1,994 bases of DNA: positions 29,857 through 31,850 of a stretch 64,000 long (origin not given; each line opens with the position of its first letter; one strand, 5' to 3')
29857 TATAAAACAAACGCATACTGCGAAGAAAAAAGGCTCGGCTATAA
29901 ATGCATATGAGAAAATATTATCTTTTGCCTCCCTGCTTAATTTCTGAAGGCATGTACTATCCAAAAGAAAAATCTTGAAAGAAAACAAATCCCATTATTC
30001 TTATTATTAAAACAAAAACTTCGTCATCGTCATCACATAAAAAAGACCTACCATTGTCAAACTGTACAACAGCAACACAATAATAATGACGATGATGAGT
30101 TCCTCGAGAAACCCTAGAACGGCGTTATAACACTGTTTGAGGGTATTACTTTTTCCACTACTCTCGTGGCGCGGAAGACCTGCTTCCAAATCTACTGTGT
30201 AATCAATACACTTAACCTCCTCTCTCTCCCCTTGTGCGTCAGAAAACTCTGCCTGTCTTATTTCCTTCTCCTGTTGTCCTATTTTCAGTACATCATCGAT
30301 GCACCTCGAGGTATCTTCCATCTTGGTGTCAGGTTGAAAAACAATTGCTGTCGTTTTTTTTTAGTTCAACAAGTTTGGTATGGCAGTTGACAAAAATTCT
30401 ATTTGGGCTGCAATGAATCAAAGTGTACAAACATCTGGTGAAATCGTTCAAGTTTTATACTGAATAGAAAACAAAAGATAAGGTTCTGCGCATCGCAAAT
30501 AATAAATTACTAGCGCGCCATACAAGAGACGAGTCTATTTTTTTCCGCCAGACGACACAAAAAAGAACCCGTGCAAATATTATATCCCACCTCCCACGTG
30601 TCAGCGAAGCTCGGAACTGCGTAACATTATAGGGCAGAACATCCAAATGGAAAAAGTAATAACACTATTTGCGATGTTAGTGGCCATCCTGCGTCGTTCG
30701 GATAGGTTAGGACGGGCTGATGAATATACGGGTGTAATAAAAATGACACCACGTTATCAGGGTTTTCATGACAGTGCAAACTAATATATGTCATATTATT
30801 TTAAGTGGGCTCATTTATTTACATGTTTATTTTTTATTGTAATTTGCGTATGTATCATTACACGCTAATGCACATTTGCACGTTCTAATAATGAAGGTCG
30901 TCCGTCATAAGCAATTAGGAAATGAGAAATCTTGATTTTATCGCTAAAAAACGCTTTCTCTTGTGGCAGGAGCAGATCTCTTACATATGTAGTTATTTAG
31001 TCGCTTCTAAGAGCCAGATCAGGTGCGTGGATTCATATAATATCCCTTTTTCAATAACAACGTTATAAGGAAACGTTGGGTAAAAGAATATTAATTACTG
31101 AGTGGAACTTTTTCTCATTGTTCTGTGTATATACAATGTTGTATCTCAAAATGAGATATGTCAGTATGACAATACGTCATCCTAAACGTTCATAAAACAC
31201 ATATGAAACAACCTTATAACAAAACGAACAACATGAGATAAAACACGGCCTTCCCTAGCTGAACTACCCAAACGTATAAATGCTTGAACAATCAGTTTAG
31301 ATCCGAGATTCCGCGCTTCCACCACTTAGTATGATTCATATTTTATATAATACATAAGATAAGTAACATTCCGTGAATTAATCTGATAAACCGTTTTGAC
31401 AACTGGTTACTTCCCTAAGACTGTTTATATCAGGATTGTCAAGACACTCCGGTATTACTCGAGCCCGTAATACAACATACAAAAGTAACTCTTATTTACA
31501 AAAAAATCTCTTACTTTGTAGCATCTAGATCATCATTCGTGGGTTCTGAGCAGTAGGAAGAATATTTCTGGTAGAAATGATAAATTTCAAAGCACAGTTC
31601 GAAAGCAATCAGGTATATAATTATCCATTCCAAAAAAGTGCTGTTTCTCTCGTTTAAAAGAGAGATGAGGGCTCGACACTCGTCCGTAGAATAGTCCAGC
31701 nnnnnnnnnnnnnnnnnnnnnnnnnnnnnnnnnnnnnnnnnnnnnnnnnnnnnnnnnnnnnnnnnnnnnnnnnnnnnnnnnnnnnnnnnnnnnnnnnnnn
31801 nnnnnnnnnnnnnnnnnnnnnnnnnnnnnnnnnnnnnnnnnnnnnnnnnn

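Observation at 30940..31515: Intact solo sigma with perfect TACAA duplication but no adjacent tRNA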

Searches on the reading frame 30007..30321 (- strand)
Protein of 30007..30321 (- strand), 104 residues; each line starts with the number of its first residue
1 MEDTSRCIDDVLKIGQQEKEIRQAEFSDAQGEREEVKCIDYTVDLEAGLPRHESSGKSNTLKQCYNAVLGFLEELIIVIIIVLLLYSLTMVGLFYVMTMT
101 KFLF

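Call 41: find_encoding_contigs(protein=window:30007-30321:-, flank=3000, max_places=10)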
Protein window:30007-30321:- (104 aa): 24 contigs read that carry it; 10 places shown.
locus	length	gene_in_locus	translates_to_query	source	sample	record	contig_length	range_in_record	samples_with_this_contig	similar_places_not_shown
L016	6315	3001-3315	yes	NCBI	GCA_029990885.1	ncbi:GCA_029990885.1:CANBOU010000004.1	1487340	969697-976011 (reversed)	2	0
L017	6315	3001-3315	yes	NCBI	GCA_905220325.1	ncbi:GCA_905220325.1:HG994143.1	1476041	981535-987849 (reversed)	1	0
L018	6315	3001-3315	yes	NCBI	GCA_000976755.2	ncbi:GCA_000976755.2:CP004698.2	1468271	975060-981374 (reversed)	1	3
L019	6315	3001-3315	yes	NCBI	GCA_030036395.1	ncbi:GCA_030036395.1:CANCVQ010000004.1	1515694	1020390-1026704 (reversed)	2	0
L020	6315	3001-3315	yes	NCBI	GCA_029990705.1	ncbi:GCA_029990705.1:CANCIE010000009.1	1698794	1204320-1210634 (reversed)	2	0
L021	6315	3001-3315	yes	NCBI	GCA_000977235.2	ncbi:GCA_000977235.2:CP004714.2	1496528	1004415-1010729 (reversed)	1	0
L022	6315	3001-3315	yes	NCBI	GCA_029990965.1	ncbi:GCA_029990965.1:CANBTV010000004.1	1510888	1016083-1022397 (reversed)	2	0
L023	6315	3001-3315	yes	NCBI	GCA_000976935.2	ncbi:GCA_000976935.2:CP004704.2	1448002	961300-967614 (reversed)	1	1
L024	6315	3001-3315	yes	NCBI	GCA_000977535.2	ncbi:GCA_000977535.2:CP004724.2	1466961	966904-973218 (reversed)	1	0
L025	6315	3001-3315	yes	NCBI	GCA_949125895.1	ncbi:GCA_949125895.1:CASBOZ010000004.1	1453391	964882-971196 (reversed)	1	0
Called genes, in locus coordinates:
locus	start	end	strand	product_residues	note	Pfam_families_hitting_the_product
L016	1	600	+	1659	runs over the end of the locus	PF05773:RWD, PF00069:Pkinase, PF07714:PK_Tyr_Ser-Thr, PF00069:Pkinase, PF00069:Pkinase, PF07714:PK_Tyr_Ser-Thr, PF13393:tRNA-synt_His, PF12745:HGTP_anticodon2, +1 more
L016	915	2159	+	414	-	PF02582:DUF155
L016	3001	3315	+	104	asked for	-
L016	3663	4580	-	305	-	PF01138:RNase_PH, PF03725:RNase_PH_C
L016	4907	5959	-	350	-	PF17745:Ydr279_N, PF09468:RNase_H2-Ydr279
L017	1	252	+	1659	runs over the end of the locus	PF05773:RWD, PF00069:Pkinase, PF07714:PK_Tyr_Ser-Thr, PF00069:Pkinase, PF00069:Pkinase, PF07714:PK_Tyr_Ser-Thr, PF13393:tRNA-synt_His, PF12745:HGTP_anticodon2, +1 more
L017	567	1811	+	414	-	PF02582:DUF155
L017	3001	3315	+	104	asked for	-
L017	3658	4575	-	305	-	PF01138:RNase_PH, PF03725:RNase_PH_C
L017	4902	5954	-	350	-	PF17745:Ydr279_N, PF09468:RNase_H2-Ydr279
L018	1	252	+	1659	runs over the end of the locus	PF05773:RWD, PF00069:Pkinase, PF07714:PK_Tyr_Ser-Thr, PF00069:Pkinase, PF00069:Pkinase, PF07714:PK_Tyr_Ser-Thr, PF13393:tRNA-synt_His, PF12745:HGTP_anticodon2, +1 more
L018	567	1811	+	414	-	PF02582:DUF155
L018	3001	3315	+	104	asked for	-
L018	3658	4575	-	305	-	PF01138:RNase_PH, PF03725:RNase_PH_C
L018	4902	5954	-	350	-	PF17745:Ydr279_N, PF09468:RNase_H2-Ydr279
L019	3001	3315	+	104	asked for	-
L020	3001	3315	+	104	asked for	-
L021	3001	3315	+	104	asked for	-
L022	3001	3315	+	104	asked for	-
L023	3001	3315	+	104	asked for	-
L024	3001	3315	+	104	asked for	-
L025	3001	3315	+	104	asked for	-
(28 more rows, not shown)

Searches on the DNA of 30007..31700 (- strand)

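Call 5: search_rna_families(source=window, start=30300, end=31700, threshold=evalue, max_evalue=10, show_alignments=4)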
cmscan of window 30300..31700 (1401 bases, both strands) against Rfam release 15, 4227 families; matches with E-value up to 10: 4.
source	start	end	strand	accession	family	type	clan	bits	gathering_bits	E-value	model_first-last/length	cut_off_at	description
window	31468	31587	-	RF02529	SSRC8_1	Gene; sRNA;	-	20.6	80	0.67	1-150/150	no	Streptococcus sRNA SSRC8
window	31044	31151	-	RF02860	Arrc14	Gene; sRNA;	-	18.9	99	6.7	1-167/167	no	Actinobacillus sRNA 14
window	30833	30892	+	RF04249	mir-310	Gene; miRNA;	CL00137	15.6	48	9.1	1-74/74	no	mir-310 microRNA precursor family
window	31325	31375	+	RF04280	mir-890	Gene; miRNA;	CL00136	15.2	56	7.1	12-62/74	no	mir-890 microRNA precursor family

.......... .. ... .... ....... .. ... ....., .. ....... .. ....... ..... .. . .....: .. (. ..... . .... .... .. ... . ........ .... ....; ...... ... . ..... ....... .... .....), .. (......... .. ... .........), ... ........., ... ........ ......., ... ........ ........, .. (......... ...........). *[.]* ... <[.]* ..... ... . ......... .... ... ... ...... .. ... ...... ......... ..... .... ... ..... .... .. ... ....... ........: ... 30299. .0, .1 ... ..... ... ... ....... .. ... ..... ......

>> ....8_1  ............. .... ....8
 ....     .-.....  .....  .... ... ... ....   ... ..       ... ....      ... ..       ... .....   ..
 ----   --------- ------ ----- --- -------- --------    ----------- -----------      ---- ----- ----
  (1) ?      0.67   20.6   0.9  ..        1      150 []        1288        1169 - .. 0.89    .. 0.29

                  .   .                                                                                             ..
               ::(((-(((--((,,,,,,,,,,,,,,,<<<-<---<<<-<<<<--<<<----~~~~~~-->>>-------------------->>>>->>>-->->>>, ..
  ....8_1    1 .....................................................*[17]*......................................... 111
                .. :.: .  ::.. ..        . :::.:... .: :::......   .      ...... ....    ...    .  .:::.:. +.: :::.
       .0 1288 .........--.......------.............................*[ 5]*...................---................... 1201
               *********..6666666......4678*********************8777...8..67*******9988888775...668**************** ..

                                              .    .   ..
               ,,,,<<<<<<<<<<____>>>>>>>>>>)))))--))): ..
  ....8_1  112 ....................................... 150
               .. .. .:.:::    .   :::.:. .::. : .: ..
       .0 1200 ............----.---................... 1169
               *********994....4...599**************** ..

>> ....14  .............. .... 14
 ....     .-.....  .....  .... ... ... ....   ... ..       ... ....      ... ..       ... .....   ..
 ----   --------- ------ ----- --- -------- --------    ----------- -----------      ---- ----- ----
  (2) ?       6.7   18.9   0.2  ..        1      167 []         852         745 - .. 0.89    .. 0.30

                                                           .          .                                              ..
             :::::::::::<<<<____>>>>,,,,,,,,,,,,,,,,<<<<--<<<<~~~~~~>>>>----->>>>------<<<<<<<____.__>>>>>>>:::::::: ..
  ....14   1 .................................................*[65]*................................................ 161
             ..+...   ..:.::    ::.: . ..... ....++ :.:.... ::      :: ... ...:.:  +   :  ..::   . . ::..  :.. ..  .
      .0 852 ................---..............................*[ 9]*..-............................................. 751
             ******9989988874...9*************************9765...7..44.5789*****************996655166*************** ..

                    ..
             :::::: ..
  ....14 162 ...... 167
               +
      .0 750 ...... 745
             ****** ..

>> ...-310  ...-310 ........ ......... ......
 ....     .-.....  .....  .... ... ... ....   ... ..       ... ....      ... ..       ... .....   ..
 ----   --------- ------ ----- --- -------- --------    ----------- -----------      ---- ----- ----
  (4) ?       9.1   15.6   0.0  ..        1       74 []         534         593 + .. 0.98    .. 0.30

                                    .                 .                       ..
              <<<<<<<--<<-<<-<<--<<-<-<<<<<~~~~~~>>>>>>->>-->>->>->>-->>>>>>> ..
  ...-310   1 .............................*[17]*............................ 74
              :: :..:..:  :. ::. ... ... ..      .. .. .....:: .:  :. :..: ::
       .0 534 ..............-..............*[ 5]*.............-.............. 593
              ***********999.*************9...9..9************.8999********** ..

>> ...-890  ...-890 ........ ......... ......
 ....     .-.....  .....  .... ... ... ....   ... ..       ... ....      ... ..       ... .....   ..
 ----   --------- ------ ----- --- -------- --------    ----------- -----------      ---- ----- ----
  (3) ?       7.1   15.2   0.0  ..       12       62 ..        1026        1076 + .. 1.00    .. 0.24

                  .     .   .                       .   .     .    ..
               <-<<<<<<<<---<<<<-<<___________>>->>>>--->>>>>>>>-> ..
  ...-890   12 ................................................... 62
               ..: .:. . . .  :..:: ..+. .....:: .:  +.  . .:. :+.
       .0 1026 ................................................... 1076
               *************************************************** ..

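Call 52: search_rna_families(source=L020, start=1700, end=3050, threshold=evalue, max_evalue=10)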
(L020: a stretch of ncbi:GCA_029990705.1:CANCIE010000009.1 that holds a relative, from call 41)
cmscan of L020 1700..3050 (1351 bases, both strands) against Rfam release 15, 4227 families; matches with E-value up to 10: 2.
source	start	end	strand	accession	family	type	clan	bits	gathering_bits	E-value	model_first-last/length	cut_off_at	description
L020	1730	1791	+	RF01298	snoU25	Gene; snRNA; snoRNA; CD-box;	-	18.6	50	0.86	1-69/69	no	Small nucleolar RNA U25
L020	2178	2278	-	RF01241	SNORA81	Gene; snRNA; snoRNA; HACA-box;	-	14.6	45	8.7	1-179/179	no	Small nucleolar RNA SNORA81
